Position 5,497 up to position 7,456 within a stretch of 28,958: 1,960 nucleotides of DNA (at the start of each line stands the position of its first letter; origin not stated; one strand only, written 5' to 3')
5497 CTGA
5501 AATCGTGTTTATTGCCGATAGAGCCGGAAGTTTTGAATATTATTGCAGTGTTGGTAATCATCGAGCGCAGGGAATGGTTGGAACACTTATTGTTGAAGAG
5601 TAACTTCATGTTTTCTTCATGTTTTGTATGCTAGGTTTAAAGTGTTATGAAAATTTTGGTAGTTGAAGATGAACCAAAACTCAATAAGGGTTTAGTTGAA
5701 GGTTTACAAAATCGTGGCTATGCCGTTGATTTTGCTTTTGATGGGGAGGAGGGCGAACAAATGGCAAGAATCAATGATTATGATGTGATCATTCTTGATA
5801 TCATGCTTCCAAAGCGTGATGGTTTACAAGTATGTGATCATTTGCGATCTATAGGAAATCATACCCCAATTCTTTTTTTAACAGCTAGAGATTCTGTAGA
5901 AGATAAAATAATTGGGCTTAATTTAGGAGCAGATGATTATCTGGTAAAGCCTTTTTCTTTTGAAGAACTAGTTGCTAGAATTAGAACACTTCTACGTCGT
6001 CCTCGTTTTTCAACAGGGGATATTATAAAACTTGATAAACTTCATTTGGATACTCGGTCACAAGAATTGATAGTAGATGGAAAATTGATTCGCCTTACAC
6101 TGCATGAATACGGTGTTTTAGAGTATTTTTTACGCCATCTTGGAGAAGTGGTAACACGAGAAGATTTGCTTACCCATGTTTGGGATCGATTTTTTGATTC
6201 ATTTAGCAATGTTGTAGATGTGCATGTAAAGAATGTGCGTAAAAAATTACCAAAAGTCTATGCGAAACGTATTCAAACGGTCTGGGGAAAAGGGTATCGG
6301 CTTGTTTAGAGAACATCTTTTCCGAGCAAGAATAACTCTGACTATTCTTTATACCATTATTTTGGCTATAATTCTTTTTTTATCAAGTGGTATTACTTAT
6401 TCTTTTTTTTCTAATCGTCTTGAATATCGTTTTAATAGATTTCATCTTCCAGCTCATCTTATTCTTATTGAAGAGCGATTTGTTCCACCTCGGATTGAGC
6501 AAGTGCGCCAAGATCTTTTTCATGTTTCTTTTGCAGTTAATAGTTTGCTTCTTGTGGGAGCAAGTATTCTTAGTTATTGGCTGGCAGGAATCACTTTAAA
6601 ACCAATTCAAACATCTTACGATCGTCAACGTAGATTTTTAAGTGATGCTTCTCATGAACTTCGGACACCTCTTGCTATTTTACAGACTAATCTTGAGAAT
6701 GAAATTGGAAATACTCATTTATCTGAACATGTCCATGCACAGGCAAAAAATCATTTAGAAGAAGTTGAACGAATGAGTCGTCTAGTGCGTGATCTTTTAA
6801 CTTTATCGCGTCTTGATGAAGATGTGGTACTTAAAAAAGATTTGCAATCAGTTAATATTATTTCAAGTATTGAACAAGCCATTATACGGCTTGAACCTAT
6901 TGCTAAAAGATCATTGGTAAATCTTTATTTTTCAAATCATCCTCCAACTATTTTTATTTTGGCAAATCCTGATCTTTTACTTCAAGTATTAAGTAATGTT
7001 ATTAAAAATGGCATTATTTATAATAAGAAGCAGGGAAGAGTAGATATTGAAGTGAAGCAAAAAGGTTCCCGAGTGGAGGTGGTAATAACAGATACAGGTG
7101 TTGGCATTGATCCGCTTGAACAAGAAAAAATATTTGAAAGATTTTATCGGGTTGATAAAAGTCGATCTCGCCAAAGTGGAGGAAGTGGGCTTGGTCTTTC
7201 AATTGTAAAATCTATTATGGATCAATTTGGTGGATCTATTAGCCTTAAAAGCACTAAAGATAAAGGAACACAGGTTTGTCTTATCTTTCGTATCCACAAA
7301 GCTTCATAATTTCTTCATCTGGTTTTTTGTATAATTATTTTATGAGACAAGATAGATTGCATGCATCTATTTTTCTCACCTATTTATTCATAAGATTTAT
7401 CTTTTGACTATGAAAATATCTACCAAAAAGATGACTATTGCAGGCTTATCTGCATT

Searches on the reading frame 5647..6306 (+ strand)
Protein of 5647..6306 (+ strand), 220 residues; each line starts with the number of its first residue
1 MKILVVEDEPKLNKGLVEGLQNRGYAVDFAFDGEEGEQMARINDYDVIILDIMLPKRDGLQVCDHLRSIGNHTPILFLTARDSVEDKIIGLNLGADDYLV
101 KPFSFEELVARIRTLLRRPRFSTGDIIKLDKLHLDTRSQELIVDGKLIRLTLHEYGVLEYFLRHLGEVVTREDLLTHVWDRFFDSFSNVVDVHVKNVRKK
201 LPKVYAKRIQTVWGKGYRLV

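Call 53: search_protein_families(library=pfam, proteins=[window:5647-6306:+], max_evalue=0.001)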
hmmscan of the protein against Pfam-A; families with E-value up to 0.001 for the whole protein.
window:5647-6306:+ (220 aa): 2 families
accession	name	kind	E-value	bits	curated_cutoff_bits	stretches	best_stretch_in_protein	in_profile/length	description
PF00072.30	Response_reg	-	2.3e-29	102.2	30.2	1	3-113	1-111/111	Response regulator receiver domain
PF00486.34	Trans_reg_C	-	7.4e-24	84.1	26.2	1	146-219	2-77/77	Transcriptional regulatory protein, C terminal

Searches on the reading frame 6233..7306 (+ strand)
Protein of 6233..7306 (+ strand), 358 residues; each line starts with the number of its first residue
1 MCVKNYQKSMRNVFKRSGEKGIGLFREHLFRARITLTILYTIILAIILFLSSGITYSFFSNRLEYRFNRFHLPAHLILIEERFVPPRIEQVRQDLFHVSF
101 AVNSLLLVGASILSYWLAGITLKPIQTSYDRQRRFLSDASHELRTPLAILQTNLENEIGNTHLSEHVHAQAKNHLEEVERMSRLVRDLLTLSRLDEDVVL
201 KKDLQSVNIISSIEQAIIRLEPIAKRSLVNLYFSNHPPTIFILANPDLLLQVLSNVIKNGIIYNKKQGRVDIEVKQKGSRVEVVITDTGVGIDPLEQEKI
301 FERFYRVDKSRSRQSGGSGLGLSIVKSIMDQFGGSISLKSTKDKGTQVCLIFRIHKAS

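Call 53: search_protein_families(library=pfam, proteins=[window:6233-7306:+], max_evalue=0.001)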
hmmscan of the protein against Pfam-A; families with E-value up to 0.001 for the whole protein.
window:6233-7306:+ (358 aa): 4 families
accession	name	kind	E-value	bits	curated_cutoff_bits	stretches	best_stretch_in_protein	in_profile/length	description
PF02518.31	HATPase_c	-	3.5e-28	98.7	26.4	1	245-353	2-108/111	Histidine kinase-, DNA gyrase B-, and HSP90-like ATPase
PF00512.31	HisKA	-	9e-14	51.7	26.9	1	132-196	2-65/66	His Kinase A (phospho-acceptor) domain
PF13581.12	HATPase_c_2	-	3.7e-07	30.6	27.4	1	258-351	45-126/127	Histidine kinase-like ATPase domain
PF13589.12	HATPase_c_3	-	0.00022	21.7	25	1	252-324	6-79/137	Histidine kinase-, DNA gyrase B-, and HSP90-like ATPase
